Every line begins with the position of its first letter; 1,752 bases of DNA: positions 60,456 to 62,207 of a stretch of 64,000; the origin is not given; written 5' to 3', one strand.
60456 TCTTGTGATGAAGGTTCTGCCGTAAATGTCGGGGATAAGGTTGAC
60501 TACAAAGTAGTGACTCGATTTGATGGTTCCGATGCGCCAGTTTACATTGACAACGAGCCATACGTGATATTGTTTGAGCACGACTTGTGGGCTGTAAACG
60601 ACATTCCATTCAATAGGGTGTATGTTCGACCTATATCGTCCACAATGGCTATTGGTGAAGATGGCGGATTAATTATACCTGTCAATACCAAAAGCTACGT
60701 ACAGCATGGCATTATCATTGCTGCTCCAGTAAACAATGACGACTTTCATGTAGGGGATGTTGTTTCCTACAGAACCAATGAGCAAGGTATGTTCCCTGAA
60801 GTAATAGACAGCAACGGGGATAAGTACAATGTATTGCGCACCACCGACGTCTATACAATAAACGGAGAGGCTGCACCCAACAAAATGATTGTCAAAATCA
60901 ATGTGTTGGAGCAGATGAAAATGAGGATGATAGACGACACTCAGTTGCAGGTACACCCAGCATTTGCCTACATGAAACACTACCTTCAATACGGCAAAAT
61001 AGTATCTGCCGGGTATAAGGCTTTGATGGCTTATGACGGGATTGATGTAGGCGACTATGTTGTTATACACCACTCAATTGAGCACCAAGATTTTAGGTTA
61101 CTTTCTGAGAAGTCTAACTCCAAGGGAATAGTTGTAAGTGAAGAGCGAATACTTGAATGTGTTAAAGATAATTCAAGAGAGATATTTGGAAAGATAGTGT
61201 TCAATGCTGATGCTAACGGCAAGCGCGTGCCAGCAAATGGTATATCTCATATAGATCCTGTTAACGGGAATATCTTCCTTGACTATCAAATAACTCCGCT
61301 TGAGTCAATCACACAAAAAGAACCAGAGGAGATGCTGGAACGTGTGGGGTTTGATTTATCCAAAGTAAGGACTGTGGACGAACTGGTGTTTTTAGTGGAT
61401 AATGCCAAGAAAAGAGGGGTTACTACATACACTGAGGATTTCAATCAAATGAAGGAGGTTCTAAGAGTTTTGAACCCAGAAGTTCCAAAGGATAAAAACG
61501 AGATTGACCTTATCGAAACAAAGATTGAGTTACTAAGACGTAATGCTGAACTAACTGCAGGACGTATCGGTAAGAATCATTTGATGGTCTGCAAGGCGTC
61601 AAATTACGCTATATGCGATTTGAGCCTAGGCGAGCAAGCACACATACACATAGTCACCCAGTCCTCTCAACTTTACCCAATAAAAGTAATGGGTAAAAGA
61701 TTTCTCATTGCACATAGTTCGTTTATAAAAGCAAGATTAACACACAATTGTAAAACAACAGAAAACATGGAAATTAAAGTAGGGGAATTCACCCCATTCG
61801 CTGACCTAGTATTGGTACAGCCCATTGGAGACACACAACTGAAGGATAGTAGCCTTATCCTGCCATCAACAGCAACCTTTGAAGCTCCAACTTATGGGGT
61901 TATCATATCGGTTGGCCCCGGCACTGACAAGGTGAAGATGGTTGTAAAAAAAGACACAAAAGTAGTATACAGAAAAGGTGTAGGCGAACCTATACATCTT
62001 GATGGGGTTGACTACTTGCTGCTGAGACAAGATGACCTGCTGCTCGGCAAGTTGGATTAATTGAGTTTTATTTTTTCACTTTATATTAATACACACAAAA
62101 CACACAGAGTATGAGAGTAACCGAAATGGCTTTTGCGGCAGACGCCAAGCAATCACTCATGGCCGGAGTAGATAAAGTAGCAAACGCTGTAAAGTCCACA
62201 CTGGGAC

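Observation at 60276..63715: Phage chaperonin cassette: a GroEL homologue preceded by a single polypeptide made of 4-6 tandem GroES (cpn10) domains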

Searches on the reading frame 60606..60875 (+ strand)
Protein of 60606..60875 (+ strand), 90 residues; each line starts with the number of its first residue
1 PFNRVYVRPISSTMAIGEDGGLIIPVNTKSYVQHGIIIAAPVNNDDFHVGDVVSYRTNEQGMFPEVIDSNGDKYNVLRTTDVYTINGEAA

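Call 6: search_protein_families(library=pfam, proteins=[window:60606-60875:+], max_evalue=10)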
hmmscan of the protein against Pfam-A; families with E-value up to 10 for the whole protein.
seq(90 aa): 1 family
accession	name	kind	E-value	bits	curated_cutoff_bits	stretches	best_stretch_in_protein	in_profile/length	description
PF00166.26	Cpn10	-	0.00096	19.6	21.1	1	15-83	17-90/93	Chaperonin 10 Kd subunit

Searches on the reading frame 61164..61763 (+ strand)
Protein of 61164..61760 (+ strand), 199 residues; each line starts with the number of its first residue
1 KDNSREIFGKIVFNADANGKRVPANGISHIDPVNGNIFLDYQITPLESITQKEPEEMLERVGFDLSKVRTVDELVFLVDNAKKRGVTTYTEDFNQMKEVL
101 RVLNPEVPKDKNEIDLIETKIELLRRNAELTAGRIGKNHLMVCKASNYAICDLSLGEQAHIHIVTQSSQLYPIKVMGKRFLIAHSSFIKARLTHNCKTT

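Call 6: search_protein_families(library=pfam, proteins=[window:61164-61760:+], max_evalue=10)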
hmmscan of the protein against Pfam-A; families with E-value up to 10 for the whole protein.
seq(199 aa): 1 family
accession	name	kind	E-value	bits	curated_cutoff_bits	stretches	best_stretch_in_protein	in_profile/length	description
PF08939.15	Bles03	-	0.11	12.8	23.1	1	79-104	204-229/255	Basophilic leukemia-expressed protein Bles03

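Call 69: predict_structure(alignment_id=A4)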
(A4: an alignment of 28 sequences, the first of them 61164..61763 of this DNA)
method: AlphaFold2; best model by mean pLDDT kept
length: 200 residues; sequences in the alignment: 28
mean_pLDDT: 84.9   pTM: 0.75
mean pLDDT of the five models: 84.9, 83.8, 83.7, 83.7, 81.7
residues with pLDDT >= 90: 115; 70-90: 52; 50-70: 28; < 50: 5
segments of 3 or more residues with pLDDT < 50: none
pLDDT, mean of each block of 10 residues (from residue 1): 73 92 89 88 80 63 88 94 93 95 94 95 92 90 79 53 91 93 91 64
secondary structure, 60 per line:
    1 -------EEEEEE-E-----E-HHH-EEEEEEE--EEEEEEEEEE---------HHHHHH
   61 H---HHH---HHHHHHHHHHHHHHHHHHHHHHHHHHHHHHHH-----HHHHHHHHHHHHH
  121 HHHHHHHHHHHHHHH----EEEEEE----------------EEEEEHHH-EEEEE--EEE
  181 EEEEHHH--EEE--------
elements in order: E8-13 E27-33 E36-45 H55-61 H71-102 H108-135 E140-145 E162-166 E171-175 E178-184 E190-192

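Call 74: fold_search(model_id=the predicted structure, library=pdb)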
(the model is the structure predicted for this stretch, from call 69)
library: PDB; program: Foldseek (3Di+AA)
matches with E <= 10: 221; with E <= 0.001: 0
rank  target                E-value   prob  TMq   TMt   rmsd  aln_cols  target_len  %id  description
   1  1wnr_C                9.5e-02  0.95  0.20  0.44   6.7        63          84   14  Crystal structure of the Cpn10 from Thermus thermophilus HB8 (released 2004-12-07)
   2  1p3h_B                1.5e-01  0.80  0.19  0.36   7.0        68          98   12  Crystal Structure of the Mycobacterium tuberculosis chaperonin 10 tetradecamer (released 2003-07-15)
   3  4pj1_U                2.6e-01  0.66  0.20  0.37   7.1        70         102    6  Crystal structure of the human mitochondrial chaperonin symmetrical 'football' complex (released 2015-04-29)
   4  4pj1_2                3.0e-01  0.72  0.19  0.35   7.1        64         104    3  Crystal structure of the human mitochondrial chaperonin symmetrical 'football' complex (released 2015-04-29)
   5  5nik_D                3.7e-01  0.08  0.18  0.11  23.2       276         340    9  Structure of the MacAB-TolC ABC-type tripartite multidrug efflux pump (released 2017-05-24)
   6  1p3h_A                3.9e-01  0.57  0.18  0.35   7.1        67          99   12  Crystal Structure of the Mycobacterium tuberculosis chaperonin 10 tetradecamer (released 2003-07-15)
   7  8wuw_a                4.2e-01  0.69  0.20  0.41   6.1        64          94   11  Cryo-EM structure of H. thermophilus GroEL-GroES2 asymmetric football complex (released 2024-03-27)
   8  1wnr_G                4.7e-01  0.69  0.16  0.35   4.2        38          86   18  Crystal structure of the Cpn10 from Thermus thermophilus HB8 (released 2004-12-07)
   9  4pj1_P                4.7e-01  0.57  0.16  0.30   4.7        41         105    5  Crystal structure of the human mitochondrial chaperonin symmetrical 'football' complex (released 2015-04-29)
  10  5opx_1                5.8e-01  0.47  0.15  0.31   4.4        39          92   18  Crystal structure of the GroEL mutant A109C in complex with GroES and ADP BeF2 (released 2018-01-10)
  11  5opx_R                5.8e-01  0.44  0.15  0.31   4.5        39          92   18  Crystal structure of the GroEL mutant A109C in complex with GroES and ADP BeF2 (released 2018-01-10)
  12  5opx_O                6.5e-01  0.44  0.15  0.30   4.5        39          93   18  Crystal structure of the GroEL mutant A109C in complex with GroES and ADP BeF2 (released 2018-01-10)
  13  5opx_P                6.5e-01  0.44  0.15  0.30   4.4        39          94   18  Crystal structure of the GroEL mutant A109C in complex with GroES and ADP BeF2 (released 2018-01-10)
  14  1g31_A                6.5e-01  0.44  0.20  0.36   4.7        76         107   10  GP31 CO-CHAPERONIN FROM BACTERIOPHAGE T4 (released 1998-08-26)
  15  5opx_V                6.5e-01  0.41  0.15  0.30   4.5        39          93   18  Crystal structure of the GroEL mutant A109C in complex with GroES and ADP BeF2 (released 2018-01-10)
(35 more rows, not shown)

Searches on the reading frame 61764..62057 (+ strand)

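Call 6: search_protein_families(library=pfam, proteins=[window:61764-62057:+], max_evalue=10)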
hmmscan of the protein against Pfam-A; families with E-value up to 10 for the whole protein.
seq(98 aa): 1 family
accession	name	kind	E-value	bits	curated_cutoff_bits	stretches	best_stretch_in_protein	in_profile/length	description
PF00166.26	Cpn10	-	1.2e-14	54.5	21.1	1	9-93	2-90/93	Chaperonin 10 Kd subunit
